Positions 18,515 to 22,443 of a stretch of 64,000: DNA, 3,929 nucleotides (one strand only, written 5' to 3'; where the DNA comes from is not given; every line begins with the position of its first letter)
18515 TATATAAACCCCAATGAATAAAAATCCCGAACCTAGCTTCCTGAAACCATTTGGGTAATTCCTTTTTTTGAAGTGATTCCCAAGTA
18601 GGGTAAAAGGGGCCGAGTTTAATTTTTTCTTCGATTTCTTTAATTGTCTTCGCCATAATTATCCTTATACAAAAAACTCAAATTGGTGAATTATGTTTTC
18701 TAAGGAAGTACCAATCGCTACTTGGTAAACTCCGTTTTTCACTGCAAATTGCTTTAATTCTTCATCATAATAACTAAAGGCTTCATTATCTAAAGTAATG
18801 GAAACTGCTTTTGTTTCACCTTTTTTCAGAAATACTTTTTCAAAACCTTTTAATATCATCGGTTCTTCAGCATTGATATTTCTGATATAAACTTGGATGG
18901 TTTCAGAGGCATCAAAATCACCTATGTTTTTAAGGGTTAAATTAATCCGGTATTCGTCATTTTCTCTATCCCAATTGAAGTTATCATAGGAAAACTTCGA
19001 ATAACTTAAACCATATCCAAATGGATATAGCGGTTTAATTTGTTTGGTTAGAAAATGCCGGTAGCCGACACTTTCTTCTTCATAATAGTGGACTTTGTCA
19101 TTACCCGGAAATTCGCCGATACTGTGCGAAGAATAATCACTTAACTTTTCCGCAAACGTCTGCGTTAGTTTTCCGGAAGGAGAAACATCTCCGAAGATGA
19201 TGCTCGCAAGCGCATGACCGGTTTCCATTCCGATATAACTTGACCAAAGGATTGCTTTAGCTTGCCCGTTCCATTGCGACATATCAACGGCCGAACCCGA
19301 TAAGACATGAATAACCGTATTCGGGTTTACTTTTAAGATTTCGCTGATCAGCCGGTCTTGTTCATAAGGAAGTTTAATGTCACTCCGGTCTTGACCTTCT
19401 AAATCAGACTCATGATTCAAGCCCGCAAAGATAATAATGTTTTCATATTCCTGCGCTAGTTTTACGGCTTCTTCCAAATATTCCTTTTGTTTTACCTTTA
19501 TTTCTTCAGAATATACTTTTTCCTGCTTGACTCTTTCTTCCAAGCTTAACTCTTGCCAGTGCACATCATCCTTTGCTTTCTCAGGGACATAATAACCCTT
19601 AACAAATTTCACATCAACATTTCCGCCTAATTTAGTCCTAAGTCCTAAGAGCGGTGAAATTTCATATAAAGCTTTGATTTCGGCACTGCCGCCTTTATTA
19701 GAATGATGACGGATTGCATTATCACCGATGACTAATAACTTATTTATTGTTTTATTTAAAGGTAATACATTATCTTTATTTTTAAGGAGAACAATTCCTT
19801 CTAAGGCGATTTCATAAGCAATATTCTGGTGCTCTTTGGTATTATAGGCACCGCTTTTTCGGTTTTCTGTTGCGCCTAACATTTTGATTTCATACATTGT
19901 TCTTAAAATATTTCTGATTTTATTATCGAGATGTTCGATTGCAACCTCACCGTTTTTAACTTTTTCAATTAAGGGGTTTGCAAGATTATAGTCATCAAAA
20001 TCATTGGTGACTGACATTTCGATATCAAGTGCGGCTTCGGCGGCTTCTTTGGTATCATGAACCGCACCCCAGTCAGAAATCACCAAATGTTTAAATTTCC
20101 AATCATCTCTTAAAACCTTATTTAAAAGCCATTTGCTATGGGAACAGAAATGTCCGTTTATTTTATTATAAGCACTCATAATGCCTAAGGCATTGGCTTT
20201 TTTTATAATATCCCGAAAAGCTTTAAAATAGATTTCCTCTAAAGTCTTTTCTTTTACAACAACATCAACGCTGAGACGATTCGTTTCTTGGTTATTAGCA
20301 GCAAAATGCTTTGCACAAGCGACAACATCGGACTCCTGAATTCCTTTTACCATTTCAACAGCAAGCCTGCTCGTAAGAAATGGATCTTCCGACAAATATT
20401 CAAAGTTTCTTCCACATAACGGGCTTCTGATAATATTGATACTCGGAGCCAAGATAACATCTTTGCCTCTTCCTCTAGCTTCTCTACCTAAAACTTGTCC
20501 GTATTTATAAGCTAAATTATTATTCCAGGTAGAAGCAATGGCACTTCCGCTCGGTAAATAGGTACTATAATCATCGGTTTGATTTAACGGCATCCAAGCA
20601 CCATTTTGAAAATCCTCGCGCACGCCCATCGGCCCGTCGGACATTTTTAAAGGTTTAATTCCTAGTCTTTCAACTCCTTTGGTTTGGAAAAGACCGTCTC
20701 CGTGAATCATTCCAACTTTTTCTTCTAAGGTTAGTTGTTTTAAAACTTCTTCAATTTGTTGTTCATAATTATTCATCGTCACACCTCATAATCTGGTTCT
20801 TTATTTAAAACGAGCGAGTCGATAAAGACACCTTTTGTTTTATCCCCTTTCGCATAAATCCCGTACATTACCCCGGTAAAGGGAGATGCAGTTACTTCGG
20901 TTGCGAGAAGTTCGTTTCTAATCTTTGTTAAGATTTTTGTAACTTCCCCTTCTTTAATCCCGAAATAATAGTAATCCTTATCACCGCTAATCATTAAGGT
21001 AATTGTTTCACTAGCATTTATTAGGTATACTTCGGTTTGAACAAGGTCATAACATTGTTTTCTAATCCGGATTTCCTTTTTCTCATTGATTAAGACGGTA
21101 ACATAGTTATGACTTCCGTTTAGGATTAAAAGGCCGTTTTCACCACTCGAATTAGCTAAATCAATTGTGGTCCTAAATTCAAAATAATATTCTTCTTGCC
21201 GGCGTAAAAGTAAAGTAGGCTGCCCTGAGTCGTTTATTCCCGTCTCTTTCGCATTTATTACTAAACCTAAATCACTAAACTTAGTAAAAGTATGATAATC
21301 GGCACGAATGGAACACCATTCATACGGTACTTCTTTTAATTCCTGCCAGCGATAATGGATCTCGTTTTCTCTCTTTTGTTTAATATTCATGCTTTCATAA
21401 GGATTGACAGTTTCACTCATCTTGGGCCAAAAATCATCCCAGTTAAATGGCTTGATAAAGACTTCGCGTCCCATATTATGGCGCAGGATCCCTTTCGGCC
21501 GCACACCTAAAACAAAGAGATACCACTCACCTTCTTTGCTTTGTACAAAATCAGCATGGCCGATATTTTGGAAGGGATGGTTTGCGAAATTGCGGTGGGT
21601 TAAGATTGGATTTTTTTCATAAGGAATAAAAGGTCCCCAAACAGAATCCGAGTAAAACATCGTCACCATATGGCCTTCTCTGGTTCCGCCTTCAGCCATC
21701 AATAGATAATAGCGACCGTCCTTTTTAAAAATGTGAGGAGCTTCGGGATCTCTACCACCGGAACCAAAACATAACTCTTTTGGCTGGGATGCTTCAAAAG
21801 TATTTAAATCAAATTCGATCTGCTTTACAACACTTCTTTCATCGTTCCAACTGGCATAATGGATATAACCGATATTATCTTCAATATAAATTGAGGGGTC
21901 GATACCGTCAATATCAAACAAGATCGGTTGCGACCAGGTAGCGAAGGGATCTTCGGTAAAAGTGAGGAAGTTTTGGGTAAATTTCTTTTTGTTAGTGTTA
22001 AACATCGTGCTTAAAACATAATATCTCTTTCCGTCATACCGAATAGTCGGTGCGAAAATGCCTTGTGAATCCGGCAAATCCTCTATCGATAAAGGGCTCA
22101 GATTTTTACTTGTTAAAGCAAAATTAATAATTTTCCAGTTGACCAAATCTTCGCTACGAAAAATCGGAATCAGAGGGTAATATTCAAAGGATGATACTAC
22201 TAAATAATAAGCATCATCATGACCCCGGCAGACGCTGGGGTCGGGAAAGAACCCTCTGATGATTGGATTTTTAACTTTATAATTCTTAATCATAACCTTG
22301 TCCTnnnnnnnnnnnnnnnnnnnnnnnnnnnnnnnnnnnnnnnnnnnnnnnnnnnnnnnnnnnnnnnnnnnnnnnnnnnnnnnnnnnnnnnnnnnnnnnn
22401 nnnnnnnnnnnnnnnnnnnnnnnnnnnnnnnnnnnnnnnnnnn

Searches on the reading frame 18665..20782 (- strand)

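Call 14: search_protein_families(library=pfam, proteins=[window:18665-20782:-], max_evalue=0.00001)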
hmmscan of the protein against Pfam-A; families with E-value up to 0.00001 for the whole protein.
window:18665-20782:- (705 aa): 3 families
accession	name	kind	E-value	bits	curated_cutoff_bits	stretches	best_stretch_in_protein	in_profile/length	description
PF01915.27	Glyco_hydro_3_C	-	2.5e-52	178.2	31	1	330-594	1-200/200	Glycosyl hydrolase family 3 C-terminal domain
PF00933.27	Glyco_hydro_3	-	6.9e-39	134.6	27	1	71-294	81-315/316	Glycosyl hydrolase family 3 N terminal domain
PF14310.12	Fn3-like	-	1.2e-16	61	25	1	627-693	1-70/71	Fibronectin type III-like domain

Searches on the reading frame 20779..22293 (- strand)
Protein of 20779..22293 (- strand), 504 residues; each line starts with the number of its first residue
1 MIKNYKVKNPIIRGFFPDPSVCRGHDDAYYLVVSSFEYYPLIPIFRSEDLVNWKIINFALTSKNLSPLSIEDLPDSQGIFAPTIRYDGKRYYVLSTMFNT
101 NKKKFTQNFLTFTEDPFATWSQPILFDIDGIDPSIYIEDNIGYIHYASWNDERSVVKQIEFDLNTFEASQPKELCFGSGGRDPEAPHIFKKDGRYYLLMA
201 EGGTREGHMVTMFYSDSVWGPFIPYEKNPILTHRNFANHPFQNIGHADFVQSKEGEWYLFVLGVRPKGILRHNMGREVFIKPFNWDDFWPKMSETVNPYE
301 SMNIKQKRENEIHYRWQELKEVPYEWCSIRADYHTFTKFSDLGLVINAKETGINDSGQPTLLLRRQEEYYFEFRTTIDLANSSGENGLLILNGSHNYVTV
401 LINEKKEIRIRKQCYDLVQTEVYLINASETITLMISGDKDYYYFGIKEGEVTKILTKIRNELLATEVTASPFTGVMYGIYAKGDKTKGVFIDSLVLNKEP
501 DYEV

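Call 14: search_protein_families(library=pfam, proteins=[window:20779-22293:-], max_evalue=0.00001)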
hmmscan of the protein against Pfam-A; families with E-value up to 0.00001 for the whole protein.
window:20779-22293:- (504 aa): 2 families
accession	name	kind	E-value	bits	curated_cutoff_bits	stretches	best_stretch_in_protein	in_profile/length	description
PF04616.20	Glyco_hydro_43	-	6.3e-63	213.2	32.2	1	8-290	2-288/288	Glycosyl hydrolases family 43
PF17851.8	GH43_C2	-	3.2e-17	63.3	22.7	1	321-486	8-190/203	Beta xylosidase C-terminal Concanavalin A-like domain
